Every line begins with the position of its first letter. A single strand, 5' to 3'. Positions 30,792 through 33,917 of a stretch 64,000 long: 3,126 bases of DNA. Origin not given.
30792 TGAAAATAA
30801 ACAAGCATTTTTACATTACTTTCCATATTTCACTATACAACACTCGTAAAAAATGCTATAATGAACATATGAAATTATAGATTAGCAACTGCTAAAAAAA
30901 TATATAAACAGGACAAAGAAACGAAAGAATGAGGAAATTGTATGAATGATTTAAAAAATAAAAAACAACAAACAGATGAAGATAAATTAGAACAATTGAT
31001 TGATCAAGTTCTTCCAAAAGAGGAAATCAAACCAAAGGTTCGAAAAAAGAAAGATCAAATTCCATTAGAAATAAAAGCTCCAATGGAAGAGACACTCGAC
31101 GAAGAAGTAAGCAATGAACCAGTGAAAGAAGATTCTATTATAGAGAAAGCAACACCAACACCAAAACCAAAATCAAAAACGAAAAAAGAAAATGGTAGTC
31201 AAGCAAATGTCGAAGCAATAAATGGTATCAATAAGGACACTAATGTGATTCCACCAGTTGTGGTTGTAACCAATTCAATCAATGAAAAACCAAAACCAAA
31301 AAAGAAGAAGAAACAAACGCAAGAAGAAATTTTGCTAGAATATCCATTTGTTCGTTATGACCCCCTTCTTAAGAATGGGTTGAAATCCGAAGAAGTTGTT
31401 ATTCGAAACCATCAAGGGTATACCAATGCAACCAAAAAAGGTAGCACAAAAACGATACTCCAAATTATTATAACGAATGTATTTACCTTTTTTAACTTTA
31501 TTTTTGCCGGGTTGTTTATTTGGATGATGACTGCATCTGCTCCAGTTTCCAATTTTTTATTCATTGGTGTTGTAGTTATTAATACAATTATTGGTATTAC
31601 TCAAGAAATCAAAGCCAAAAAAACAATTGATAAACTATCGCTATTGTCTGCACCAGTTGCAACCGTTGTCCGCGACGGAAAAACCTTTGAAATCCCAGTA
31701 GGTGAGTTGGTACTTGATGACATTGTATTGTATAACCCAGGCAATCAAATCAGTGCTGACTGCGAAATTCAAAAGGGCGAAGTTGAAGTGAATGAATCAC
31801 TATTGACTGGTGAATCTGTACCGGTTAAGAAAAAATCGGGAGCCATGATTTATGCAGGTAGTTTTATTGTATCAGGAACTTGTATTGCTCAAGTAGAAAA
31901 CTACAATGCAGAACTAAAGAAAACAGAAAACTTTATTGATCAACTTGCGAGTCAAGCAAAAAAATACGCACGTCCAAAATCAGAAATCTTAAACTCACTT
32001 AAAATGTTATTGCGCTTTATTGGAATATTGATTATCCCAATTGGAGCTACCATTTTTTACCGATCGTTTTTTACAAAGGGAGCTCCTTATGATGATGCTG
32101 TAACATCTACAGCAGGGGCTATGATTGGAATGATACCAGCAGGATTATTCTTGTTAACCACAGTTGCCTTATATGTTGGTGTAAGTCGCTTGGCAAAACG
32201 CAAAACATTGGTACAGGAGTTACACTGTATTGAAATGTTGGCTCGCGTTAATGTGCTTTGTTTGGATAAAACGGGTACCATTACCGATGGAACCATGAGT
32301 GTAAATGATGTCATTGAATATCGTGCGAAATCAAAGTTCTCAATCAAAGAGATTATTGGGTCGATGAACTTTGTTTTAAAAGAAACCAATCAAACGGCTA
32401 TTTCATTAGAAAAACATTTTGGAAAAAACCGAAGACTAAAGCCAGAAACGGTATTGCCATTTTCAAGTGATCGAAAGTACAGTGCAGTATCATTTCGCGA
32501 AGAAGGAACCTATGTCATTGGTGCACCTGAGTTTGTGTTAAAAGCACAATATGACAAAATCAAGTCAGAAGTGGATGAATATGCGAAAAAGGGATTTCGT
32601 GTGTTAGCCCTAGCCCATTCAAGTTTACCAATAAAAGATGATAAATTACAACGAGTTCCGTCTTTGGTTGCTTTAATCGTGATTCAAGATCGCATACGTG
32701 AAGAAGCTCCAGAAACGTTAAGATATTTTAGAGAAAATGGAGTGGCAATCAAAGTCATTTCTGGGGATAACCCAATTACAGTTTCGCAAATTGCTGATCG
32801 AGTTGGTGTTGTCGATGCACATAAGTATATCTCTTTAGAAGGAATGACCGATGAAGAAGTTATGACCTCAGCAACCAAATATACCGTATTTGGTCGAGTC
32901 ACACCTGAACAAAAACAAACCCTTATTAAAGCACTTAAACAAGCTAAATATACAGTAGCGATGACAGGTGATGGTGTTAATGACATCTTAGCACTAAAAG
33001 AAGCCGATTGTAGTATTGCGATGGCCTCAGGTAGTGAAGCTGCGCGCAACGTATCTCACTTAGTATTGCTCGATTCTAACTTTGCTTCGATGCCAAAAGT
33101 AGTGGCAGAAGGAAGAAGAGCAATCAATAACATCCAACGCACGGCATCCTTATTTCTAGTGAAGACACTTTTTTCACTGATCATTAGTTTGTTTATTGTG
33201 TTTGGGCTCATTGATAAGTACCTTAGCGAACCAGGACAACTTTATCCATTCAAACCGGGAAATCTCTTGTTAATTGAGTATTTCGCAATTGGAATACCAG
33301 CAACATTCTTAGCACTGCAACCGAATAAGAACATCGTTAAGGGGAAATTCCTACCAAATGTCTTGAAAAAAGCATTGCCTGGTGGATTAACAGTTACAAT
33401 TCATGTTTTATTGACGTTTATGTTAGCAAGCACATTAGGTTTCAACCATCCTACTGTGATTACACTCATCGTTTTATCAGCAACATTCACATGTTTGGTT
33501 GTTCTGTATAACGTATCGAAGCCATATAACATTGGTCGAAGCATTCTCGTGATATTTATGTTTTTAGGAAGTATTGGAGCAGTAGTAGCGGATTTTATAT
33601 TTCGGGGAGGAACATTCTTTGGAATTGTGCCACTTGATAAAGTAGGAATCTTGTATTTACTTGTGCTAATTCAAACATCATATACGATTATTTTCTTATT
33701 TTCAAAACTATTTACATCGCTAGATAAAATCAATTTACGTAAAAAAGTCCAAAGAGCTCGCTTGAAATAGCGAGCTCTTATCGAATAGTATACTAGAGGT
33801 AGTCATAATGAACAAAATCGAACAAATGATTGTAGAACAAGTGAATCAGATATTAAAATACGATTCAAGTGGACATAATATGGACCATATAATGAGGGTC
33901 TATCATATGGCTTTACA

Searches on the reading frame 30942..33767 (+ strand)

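Call 74: search_protein_families(library=ncbifam, proteins=[window:30942-33767:+], max_evalue=1e-10)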
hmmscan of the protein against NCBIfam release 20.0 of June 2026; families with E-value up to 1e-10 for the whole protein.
window:30942-33767:+ (942 aa): 18 families
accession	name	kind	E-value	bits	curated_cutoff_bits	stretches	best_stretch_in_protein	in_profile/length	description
TIGR01647.1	ATPase-IIIA_H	equivalog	4.6e-80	269.8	615.5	1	180-753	27-617/755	plasma-membrane proton-efflux P-type ATPase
TIGR01494.1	ATPase_P-type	subfamily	2.1e-74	250.7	62.3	2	208-623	3-365/478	HAD-IC family P-type ATPase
TIGR01525.1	ATPase-IB_hvy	subfamily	6.6e-74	249.7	346.25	2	206-625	23-428/560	heavy metal translocating P-type ATPase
TIGR01116.1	ATPase-IIA1_Ca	equivalog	3.3e-65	220.6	703.4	2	483-796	357-661/799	calcium-translocating P-type ATPase, SERCA-type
TIGR01522.1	ATPase-IIA2_Ca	equivalog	1.3e-60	205.2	798.3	1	145-756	22-676/854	calcium-transporting P-type ATPase, PMR1-type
TIGR01523.1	ATPase-IID_K-Na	equivalog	1.3e-60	205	645.05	2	536-793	537-812/997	potassium/sodium efflux P-type ATPase, fungal-type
TIGR01524.1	ATPase-IIIB_Mg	equivalog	1.2e-57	195.4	610.75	2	536-754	463-691/867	magnesium-translocating P-type ATPase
TIGR01657.1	P-ATPase-V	hypoth_equivalog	8.4e-57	192.4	618.25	3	636-827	769-948/1055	ATP13A2 family polyamine export P-type ATPase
TIGR01512.1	ATPase-IB2_Cd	subfamily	1.6e-51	175.6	313.5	2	216-458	30-256/494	cadmium family heavy metal-translocating P-type ATPase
TIGR01517.1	ATPase-IIB_Ca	equivalog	2e-51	175.2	507.05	1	229-749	146-707/882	calcium-translocating P-type ATPase, PMCA-type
NF011702.0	PRK15122.1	subfamily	2e-51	175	975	1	535-752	499-728/907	magnesium-translocating P-type ATPase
TIGR01511.1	ATPase-IB1_Cu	subfamily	1.9e-49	169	397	2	206-463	48-288/542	copper-translocating P-type ATPase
TIGR01106.1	ATPase-IIC_X-K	subfamily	1.8e-45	155.2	946.1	2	207-457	110-365/997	Na,H/K antiporter P-type ATPase subunit alpha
TIGR01497.1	kdpB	equivalog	5.6e-41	140.4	527.9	1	175-726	42-565/675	potassium-transporting ATPase subunit KdpB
NF007952.0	PRK10671.1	equivalog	9.2e-40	136.6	1316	1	206-733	295-780/838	copper-exporting P-type ATPase CopA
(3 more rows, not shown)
